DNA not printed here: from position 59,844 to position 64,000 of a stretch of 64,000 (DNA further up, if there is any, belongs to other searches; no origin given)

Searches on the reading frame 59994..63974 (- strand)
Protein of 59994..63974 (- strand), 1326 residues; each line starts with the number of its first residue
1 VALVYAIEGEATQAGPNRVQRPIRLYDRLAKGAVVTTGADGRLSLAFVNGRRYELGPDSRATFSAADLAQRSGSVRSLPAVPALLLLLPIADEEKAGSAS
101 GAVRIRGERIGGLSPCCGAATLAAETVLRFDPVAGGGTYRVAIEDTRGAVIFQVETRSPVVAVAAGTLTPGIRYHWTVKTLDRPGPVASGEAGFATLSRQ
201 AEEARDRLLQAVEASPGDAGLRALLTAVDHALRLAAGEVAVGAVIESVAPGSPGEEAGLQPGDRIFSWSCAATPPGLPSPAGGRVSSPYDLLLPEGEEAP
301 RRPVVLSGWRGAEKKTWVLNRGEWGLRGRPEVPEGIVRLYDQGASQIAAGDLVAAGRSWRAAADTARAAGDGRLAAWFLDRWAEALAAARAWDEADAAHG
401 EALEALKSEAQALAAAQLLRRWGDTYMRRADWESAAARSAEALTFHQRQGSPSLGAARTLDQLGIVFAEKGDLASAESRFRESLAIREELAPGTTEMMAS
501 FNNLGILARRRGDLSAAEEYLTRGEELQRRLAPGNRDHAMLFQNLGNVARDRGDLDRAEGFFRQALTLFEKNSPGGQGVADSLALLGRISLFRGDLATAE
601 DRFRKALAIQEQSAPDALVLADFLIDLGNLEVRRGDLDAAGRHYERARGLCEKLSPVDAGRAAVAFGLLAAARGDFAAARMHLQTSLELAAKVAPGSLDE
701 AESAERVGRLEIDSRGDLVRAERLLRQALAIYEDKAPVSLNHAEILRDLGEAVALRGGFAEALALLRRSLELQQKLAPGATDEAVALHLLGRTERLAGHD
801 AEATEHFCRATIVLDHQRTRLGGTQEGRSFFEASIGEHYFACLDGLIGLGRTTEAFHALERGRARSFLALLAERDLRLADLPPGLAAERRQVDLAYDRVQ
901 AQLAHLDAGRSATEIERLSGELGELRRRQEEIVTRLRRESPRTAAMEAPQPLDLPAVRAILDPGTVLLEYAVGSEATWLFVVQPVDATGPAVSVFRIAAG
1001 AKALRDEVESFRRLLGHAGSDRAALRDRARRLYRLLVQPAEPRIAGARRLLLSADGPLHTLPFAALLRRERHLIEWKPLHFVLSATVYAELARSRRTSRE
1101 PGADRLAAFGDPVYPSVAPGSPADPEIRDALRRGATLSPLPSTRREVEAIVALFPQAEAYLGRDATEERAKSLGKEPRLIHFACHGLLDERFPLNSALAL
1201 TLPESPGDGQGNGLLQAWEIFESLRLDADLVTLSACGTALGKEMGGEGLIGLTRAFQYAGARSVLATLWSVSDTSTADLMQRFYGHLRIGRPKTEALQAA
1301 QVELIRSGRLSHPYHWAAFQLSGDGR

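Call 40: search_protein_families(library=pfam, proteins=[window:59994-63974:-], max_evalue=0.0001)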
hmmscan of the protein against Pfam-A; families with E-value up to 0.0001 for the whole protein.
window:59994-63974:- (1326 aa): 10 families
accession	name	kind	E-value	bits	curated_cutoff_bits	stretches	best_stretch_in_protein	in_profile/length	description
PF12770.12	CHAT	-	4.1e-72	243.5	24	1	1027-1324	2-289/289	CHAT domain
PF13424.12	TPR_12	-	6.3e-42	142.1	30.1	5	416-489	3-77/77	Tetratricopeptide repeat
PF17874.7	TPR_MalT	-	1e-19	71.5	45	2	544-772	45-269/336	MalT-like TPR region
PF13374.12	TPR_10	-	2.3e-17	62.8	27.5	0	542-570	5-33/42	Tetratricopeptide repeat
PF00515.34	TPR_1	-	2.5e-10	40.2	27.8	0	542-572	4-34/34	Tetratricopeptide repeat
PF07719.23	TPR_2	-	4.6e-10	39.3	27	0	541-572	3-34/34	Tetratricopeptide repeat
PF24885.1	TPR_NPHP3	-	5.1e-09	36.3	100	0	518-647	76-209/239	Nephrocystin-3 TPR domain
PF13181.12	TPR_8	-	1.8e-08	34.3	25.7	0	543-571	5-33/34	Tetratricopeptide repeat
PF13176.12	TPR_7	-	1.8e-07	31.2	27.9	0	543-568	3-28/36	Tetratricopeptide repeat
PF17820.7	PDZ_6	-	4.4e-07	30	27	1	244-267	1-24/54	PDZ domain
